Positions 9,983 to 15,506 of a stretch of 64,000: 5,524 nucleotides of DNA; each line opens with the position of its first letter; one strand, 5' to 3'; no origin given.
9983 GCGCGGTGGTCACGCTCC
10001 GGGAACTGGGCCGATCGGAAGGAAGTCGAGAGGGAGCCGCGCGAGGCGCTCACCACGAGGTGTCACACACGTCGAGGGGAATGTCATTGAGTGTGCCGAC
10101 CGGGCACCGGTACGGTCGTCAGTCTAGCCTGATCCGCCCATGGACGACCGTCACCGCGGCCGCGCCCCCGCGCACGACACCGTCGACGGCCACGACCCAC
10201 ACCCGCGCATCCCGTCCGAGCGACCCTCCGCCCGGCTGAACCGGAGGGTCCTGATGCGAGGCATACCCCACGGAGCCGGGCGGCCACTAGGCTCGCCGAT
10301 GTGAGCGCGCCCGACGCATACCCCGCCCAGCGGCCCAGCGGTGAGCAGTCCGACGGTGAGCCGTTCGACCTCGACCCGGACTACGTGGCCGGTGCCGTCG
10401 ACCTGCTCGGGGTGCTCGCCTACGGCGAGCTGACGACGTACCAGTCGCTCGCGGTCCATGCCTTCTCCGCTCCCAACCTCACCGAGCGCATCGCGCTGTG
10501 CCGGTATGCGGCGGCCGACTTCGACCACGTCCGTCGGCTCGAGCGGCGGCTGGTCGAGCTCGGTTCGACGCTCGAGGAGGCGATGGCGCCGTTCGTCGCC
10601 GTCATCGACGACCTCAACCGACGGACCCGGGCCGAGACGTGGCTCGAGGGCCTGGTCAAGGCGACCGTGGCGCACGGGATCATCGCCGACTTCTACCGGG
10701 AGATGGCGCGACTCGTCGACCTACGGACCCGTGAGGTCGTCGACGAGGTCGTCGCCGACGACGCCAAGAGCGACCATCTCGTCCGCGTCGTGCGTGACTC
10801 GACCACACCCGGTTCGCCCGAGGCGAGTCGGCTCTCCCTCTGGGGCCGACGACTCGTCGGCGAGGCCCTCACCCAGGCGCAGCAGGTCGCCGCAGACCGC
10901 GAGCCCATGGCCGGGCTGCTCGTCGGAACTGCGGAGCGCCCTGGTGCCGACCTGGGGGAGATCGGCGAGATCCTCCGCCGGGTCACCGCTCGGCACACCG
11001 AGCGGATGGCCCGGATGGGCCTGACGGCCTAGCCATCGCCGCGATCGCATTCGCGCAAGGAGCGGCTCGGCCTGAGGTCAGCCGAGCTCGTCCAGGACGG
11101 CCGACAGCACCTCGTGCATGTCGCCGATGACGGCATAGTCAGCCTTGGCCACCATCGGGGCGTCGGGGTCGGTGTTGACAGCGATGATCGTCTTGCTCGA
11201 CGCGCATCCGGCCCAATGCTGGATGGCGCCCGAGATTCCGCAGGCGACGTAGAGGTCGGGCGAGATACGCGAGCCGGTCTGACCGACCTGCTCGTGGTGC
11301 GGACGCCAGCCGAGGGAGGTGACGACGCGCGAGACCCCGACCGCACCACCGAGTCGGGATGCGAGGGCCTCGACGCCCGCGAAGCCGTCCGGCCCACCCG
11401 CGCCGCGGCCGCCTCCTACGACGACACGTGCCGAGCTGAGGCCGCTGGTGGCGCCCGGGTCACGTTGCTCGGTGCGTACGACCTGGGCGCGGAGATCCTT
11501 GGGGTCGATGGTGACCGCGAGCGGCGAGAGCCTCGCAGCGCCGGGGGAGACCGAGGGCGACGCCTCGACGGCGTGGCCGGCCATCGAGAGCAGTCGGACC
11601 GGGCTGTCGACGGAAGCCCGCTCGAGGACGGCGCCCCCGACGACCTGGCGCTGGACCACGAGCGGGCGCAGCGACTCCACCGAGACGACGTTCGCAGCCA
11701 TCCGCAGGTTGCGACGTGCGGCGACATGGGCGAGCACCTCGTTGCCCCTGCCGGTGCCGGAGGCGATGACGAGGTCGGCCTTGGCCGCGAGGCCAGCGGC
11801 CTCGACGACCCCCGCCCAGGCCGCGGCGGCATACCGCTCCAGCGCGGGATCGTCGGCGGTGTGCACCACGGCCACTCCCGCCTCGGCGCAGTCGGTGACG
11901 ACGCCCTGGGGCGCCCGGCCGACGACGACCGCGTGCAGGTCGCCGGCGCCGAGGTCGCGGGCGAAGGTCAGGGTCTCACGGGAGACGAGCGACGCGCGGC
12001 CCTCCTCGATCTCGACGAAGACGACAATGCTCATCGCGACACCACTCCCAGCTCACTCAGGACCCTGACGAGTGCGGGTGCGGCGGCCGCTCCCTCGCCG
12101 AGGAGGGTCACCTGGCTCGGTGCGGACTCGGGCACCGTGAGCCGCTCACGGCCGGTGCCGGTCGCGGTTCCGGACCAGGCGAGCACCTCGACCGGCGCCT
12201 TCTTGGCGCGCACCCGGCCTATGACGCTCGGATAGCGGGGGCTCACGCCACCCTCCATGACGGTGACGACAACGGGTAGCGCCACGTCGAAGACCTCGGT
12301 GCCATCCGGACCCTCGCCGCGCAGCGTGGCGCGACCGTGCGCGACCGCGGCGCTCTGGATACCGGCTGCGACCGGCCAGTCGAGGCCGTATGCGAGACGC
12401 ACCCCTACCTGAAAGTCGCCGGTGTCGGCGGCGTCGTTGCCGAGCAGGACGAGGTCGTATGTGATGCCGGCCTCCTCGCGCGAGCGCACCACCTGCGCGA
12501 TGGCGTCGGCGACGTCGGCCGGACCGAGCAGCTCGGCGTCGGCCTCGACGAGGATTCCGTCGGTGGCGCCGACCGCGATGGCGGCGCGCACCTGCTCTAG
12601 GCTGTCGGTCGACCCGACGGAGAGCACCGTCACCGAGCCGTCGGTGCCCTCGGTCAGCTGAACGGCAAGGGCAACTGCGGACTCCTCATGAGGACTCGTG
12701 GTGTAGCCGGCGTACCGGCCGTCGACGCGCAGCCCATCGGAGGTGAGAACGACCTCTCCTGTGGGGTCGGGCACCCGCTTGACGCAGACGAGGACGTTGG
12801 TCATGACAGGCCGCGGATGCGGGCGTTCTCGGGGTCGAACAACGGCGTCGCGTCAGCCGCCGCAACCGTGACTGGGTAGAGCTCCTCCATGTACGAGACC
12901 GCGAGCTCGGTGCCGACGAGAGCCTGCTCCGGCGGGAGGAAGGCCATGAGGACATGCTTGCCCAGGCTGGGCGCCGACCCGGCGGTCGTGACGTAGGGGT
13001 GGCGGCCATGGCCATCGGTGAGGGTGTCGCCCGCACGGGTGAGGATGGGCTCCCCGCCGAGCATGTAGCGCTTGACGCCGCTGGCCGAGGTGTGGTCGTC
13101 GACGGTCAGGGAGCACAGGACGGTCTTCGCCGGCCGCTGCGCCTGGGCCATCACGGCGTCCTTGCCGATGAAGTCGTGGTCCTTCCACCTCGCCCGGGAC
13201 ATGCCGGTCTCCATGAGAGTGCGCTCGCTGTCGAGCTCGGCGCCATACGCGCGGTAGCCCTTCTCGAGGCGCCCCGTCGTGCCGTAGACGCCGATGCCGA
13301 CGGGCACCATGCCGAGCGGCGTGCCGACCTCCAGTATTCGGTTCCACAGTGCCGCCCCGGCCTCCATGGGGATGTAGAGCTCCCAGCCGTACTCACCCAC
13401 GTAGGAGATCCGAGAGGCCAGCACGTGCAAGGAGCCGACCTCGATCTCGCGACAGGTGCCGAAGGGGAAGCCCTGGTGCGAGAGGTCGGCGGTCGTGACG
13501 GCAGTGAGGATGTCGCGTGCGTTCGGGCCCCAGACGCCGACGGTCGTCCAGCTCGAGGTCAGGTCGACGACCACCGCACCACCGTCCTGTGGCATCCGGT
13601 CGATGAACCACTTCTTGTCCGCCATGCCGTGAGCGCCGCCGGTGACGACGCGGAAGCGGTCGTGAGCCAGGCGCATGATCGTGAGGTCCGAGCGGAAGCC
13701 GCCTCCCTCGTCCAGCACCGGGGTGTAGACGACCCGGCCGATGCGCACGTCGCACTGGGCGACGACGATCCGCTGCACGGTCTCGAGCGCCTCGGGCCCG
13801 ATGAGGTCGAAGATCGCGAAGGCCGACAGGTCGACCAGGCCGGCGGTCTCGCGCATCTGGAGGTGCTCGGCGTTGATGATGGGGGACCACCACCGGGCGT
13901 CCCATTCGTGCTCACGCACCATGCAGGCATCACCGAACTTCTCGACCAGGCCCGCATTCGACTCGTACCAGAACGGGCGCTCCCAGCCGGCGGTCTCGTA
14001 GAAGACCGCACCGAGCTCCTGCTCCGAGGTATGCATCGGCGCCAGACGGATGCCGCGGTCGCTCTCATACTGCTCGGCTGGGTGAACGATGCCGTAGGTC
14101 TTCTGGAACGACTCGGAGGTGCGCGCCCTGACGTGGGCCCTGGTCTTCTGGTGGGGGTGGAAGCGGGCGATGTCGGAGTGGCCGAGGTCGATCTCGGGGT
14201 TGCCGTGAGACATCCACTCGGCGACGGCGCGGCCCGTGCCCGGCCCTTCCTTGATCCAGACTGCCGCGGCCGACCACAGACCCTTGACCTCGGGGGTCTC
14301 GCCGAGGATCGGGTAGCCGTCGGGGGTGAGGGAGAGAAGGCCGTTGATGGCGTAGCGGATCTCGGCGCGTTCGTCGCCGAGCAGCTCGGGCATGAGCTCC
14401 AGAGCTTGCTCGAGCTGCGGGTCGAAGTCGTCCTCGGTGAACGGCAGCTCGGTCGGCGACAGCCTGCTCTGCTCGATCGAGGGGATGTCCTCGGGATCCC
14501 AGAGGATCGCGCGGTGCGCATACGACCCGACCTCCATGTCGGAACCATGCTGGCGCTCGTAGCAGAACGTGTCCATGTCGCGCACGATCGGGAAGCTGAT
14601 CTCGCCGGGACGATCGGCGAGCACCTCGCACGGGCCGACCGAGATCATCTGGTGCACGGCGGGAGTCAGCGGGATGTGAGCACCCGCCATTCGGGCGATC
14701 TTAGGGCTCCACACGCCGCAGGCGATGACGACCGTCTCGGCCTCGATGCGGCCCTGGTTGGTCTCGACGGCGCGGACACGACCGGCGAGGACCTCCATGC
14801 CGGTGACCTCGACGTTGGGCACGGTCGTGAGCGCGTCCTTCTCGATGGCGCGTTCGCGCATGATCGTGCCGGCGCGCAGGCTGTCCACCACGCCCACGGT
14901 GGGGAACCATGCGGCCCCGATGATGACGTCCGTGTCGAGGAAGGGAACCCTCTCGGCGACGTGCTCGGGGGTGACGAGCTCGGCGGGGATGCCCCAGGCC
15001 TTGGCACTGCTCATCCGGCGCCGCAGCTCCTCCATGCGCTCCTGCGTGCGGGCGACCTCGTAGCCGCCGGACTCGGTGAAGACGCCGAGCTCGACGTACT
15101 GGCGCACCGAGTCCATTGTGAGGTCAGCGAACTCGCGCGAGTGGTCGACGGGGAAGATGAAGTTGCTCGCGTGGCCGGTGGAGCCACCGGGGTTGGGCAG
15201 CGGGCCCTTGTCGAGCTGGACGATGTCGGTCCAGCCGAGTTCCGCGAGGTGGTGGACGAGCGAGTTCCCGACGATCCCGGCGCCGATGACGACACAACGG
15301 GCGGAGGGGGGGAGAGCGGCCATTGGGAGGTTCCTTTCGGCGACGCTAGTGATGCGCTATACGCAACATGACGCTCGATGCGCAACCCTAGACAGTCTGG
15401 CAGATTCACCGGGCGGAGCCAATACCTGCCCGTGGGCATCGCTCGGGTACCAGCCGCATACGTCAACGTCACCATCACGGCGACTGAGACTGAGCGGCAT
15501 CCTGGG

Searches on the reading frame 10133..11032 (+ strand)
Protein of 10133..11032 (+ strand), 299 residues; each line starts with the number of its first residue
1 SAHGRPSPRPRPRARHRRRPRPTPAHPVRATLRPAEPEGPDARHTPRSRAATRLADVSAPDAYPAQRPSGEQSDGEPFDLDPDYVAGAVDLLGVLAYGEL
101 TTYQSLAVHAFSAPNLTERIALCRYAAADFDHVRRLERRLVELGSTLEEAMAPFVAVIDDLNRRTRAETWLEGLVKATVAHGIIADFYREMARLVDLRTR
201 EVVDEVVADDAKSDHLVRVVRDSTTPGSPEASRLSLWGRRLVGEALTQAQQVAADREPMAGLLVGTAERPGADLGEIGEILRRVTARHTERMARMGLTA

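Call 7: search_protein_families(library=pfam, proteins=[window:10133-11032:+], max_evalue=0.00001)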
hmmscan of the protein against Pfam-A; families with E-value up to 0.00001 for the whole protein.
window:10133-11032:+ (299 aa): 1 family
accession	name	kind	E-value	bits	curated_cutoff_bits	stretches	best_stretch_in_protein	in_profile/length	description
PF13794.12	MiaE_2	-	4.4e-57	193.3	25.2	1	83-265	2-184/185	tRNA-(MS[2]IO[6]A)-hydroxylase (MiaE)-like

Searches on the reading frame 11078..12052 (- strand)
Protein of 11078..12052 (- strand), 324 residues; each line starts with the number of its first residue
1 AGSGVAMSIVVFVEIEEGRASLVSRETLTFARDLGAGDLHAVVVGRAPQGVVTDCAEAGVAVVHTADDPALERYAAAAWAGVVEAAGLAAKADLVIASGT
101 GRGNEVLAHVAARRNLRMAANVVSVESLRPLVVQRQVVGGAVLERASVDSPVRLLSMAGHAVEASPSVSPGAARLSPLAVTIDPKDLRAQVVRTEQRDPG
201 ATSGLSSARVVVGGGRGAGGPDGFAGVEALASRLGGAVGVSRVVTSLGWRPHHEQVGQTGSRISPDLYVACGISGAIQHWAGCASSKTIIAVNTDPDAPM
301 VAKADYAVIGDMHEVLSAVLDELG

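Call 7: search_protein_families(library=pfam, proteins=[window:11078-12052:-], max_evalue=0.00001)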
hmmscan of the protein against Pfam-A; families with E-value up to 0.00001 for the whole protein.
window:11078-12052:- (324 aa): 2 families
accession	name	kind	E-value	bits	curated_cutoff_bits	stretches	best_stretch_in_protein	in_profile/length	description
PF00766.25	ETF_alpha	-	7.1e-29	100.1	27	1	205-283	2-80/81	Electron transfer flavoprotein FAD-binding domain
PF01012.27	ETF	-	1.9e-19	70.6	26.7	1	10-166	2-163/181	Electron transfer flavoprotein domain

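Call 42: search_protein_families(library=ncbifam, proteins=[window:11078-12052:-], max_evalue=1e-10)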
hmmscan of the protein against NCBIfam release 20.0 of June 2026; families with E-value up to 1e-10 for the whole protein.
window:11078-12052:- (324 aa): 5 families
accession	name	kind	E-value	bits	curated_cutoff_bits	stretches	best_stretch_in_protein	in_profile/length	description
NF042970.1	AcrlCoAredClosAcrA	equivalog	7.1e-37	127.3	600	1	174-322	206-356/360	acryloyl-CoA reductase electron transfer subunit beta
NF038209.1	mft_etfA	equivalog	1e-33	117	240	1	40-322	26-301/303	mycofactocin-associated electron transfer flavoprotein alpha subunit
NF008884.0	PRK11916.1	equivalog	3.3e-28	98.9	528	1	30-323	23-310/312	electron transfer flavoprotein subunit alpha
NF051845.1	EtFlavAlphaProt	equivalog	4e-27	95.2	600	1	6-321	90-397/406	electron transfer flavoprotein subunit alpha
NF002889.0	PRK03363.1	equivalog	3.7e-26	92.2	549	1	64-320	57-308/313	electron transfer flavoprotein subunit alpha/FixB family protein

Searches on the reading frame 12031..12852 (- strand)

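Call 8: search_protein_families(library=pfam, proteins=[window:12031-12852:-], max_evalue=0.00001)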
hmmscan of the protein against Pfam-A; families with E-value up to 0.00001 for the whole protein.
window:12031-12852:- (273 aa): 1 family
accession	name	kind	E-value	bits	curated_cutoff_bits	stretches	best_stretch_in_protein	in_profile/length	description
PF01012.27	ETF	-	4.5e-20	72.7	26.7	1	49-225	10-177/181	Electron transfer flavoprotein domain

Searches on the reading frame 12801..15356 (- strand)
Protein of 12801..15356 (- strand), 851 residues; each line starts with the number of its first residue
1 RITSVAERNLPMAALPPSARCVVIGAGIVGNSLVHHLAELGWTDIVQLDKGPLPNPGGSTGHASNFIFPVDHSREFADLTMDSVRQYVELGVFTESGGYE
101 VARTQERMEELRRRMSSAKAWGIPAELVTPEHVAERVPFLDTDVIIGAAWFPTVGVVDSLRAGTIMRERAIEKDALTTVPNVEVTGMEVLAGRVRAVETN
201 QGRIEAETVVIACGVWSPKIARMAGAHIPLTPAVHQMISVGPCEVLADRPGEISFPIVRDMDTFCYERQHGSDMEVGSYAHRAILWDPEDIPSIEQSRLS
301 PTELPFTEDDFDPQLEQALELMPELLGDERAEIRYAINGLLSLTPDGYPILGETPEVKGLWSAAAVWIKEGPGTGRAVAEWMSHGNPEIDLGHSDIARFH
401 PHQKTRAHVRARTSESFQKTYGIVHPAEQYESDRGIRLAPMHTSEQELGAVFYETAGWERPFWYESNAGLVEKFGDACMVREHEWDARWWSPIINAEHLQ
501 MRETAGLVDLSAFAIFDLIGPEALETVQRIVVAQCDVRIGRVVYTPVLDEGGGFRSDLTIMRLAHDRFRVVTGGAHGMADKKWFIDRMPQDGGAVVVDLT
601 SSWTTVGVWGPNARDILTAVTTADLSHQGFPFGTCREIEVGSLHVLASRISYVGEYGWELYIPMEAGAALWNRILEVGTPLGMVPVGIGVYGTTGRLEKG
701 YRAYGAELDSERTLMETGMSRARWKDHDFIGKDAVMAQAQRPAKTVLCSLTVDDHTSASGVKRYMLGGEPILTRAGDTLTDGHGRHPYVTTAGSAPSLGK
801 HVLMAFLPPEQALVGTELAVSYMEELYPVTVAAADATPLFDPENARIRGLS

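Call 8: search_protein_families(library=pfam, proteins=[window:12801-15356:-], max_evalue=0.00001)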
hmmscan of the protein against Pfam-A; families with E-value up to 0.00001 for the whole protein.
window:12801-15356:- (851 aa): 4 families
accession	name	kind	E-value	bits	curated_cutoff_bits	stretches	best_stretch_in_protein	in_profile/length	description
PF01571.26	GCV_T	-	1.2e-67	228.3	25.6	1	442-721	2-254/255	Aminomethyltransferase folate-binding domain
PF01266.30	DAO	-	3.3e-48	165.4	27.9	1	21-381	2-353/353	FAD dependent oxidoreductase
PF16350.10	FAO_M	-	2.4e-17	63.3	27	1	384-437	1-54/56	FAD dependent oxidoreductase central domain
PF08669.17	GCV_T_C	-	5e-07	30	25.9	1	769-833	12-75/80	Glycine cleavage T-protein C-terminal barrel domain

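Call 42: search_protein_families(library=ncbifam, proteins=[window:12801-15323:-], max_evalue=1e-10)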
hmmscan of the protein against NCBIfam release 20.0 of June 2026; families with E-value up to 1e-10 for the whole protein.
window:12801-15323:- (840 aa): 11 families
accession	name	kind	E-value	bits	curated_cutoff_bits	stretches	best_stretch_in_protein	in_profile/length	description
TIGR01372.1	soxA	subfamily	8e-50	169.6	1164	1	424-837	606-995/996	sarcosine oxidase subunit alpha family protein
NF001567.0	PRK00389.1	subfamily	1e-46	159.5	300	1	481-822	32-349/359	glycine cleavage system aminomethyltransferase GcvT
TIGR00528.1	gcvT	equivalog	1.2e-39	136.2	235.85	1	484-821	33-355/362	glycine cleavage system aminomethyltransferase GcvT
NF053776.1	TmaoDeMthMsil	equivalog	1.4e-38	132.9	1100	1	485-837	420-762/763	trimethylamine N-oxide demethylase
NF010093.0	PRK13579.1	equivalog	2.1e-30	105.8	459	1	483-822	41-360/371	glycine cleavage system aminomethyltransferase GcvT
TIGR01373.1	soxB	subfamily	3.8e-22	78.7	529.45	1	10-227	33-261/407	sarcosine oxidase subunit beta family protein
NF001933.0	PRK00711.1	subfamily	3.8e-19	69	383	1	83-221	133-272/429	D-amino acid dehydrogenase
NF009133.0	PRK12486.1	equivalog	7.7e-17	61.2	410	1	484-746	45-302/369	dimethylsulfoniopropionate demethylase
NF008425.0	PRK11259.1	equivalog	9.1e-15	54.5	257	1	10-233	7-230/377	N-methyl-L-tryptophan oxidase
TIGR02352.1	thiamin_ThiO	equivalog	1.3e-13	50.8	250.8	1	11-230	2-226/351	glycine oxidase ThiO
TIGR03364.1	HpnW_proposed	hypoth_equivalog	1.5e-11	44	285.1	1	10-229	3-220/365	TIGR03364 family FAD-dependent oxidoreductase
